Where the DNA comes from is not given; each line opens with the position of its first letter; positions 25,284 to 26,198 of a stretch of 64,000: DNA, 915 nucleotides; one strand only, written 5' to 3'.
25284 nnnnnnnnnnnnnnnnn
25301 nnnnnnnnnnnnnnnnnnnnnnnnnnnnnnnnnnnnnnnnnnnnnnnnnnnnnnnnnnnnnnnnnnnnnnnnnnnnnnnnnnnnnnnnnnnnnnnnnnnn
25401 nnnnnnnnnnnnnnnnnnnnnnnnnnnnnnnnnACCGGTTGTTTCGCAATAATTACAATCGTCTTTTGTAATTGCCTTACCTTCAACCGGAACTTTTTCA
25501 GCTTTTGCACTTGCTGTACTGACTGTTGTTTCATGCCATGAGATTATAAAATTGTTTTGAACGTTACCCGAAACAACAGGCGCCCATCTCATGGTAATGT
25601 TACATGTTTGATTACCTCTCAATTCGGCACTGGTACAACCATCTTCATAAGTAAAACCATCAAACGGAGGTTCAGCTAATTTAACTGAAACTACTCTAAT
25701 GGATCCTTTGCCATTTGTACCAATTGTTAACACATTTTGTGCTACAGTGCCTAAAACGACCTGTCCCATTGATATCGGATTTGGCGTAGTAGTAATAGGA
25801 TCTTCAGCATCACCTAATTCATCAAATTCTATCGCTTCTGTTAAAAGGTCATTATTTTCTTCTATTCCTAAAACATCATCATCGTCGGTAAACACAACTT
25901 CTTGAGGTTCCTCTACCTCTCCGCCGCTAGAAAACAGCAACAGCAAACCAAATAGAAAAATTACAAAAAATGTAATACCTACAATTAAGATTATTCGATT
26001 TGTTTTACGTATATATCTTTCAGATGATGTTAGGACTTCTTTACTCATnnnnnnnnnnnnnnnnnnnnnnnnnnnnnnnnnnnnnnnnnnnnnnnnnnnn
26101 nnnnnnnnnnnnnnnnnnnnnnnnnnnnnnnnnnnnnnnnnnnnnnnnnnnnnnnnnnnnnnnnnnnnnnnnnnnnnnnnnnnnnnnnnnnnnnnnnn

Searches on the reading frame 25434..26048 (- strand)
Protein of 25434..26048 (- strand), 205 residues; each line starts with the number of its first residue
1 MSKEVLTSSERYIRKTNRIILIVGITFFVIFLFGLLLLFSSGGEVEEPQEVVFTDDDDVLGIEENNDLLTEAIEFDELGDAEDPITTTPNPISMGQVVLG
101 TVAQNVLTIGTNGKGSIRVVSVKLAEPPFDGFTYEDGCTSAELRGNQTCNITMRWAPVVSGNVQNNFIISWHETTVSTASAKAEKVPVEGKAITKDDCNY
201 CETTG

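Call 73: search_protein_representatives(protein=window:25434-26048:-)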
Query: 205 residues. Proteins with E-value up to 0.001 (for the whole library): 722; up to 1e-10: 134; up to 1e-30: 23. The best 150 are listed.
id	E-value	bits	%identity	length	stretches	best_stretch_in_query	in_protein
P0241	4.5e-89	313.6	71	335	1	2-203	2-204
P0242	3.2e-79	281.5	22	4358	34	62-189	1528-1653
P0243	3.7e-67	242.1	56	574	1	1-203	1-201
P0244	5.7e-67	241.5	56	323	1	3-203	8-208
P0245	1.1e-66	240.6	54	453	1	1-203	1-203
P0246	2.5e-65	236.1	55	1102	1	1-203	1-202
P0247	9.8e-64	230.9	55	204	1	1-198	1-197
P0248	8.0e-58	211.6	55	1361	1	1-205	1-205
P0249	9.5e-50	185.3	54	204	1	49-202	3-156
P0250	1.1e-47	178.6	72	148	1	94-203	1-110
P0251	1.7e-45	171.4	54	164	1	3-152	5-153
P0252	8.7e-45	169.1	22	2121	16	82-169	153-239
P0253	1.3e-43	165.3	23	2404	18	72-176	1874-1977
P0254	1.8e-42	161.5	47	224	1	29-203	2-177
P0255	2.1e-42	161.3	43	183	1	1-182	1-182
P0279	3.4e-21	92.1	31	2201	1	1-202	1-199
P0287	4.5e-19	85.2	34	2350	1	5-203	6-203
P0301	1.6e-16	76.9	32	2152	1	2-203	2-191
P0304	4.6e-16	75.4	32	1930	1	5-177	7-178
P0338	1.7e-12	63.7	33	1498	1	3-172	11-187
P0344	5.6e-12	62.0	29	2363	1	4-203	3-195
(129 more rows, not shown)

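Call 75: list_cluster_members(proteins=[P0279, P0344, P0301, P0304, P0338, P0287, P0248, P0122, P0144])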
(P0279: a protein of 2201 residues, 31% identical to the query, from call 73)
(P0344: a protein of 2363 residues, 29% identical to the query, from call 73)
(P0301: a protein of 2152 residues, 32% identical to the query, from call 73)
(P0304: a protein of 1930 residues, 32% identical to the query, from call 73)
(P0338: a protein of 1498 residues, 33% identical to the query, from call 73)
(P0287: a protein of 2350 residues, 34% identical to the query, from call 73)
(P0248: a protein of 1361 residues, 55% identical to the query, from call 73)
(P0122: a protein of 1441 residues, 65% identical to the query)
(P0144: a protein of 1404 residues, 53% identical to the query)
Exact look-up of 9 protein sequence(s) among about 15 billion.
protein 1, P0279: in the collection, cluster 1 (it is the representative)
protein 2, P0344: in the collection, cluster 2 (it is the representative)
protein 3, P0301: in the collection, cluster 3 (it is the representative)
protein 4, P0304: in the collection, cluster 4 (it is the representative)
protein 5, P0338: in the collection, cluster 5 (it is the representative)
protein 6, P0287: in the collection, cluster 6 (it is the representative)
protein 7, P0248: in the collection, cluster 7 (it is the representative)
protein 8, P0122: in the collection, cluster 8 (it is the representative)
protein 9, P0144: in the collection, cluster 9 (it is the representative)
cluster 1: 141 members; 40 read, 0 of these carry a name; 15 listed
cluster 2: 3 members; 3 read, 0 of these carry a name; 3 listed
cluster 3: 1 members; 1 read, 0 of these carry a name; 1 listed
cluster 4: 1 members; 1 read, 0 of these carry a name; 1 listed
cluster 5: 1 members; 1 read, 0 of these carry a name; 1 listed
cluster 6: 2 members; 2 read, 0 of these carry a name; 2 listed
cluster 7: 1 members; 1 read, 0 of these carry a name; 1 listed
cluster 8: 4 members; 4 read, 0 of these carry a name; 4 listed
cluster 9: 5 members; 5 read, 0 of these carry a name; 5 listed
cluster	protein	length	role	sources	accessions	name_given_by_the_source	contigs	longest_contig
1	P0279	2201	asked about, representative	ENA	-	-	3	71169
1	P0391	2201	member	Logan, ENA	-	-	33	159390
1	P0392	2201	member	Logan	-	-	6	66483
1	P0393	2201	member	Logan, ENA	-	-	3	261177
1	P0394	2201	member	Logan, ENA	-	-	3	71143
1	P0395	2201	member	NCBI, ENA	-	-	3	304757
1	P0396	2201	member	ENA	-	-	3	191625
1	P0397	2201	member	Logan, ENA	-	-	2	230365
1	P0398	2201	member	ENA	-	-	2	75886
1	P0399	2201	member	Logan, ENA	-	-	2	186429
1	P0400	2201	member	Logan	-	-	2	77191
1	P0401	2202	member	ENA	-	-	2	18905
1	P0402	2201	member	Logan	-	-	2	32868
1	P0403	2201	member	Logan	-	-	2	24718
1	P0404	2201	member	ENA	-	-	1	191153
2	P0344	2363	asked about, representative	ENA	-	-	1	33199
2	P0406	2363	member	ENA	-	-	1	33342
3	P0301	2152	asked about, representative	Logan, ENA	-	-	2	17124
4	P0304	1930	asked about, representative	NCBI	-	-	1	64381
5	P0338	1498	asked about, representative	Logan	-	-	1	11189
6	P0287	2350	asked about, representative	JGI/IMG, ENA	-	-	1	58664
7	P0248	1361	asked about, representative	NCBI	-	-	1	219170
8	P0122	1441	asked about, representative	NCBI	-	-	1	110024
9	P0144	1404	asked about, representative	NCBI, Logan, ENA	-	-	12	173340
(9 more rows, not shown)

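Call 76: find_encoding_contigs(protein=P0279, flank=8000, max_places=1)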
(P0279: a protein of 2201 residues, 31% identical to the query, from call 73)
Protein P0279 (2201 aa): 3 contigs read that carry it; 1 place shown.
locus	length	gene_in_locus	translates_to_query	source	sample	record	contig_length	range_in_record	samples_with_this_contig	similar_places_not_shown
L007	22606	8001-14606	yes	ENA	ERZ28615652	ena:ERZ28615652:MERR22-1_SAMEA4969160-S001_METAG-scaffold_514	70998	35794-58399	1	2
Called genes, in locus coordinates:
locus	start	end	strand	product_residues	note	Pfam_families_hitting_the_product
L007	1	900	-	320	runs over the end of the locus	PF19077:Big_13 (faint), PF17936:Big_6 (faint), PF01476:LysM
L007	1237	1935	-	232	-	PF00561:Abhydrolase_1, PF12697:Abhydrolase_6, PF12146:Hydrolase_4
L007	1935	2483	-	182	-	PF00857:Isochorismatase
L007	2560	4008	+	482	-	PF00270:DEAD, PF04851:ResIII, PF00271:Helicase_C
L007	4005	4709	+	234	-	PF02230:Abhydrolase_2, PF00326:Peptidase_S9 (faint), PF00756:Esterase (weak)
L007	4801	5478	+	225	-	PF04335:VirB8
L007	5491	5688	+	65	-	-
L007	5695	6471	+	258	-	PF04335:VirB8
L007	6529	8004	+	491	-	PF03524:CagX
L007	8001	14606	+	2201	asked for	PF21784:Bflower (faint), PF05593:RHS_repeat (faint), PF12396:DUF3659 (faint), PF21785:Bflower_2, PF03743:TrbI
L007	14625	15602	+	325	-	PF00437:T2SSE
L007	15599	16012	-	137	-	PF07309:FlaF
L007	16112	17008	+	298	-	-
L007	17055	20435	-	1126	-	PF07690:MFS_1, PF01553:Acyltransferase, PF00501:AMP-binding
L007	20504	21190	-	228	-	PF00072:Response_reg, PF00486:Trans_reg_C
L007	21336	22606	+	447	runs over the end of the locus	PF00006:ATP-synt_ab, PF18269:T3SS_ATPase_C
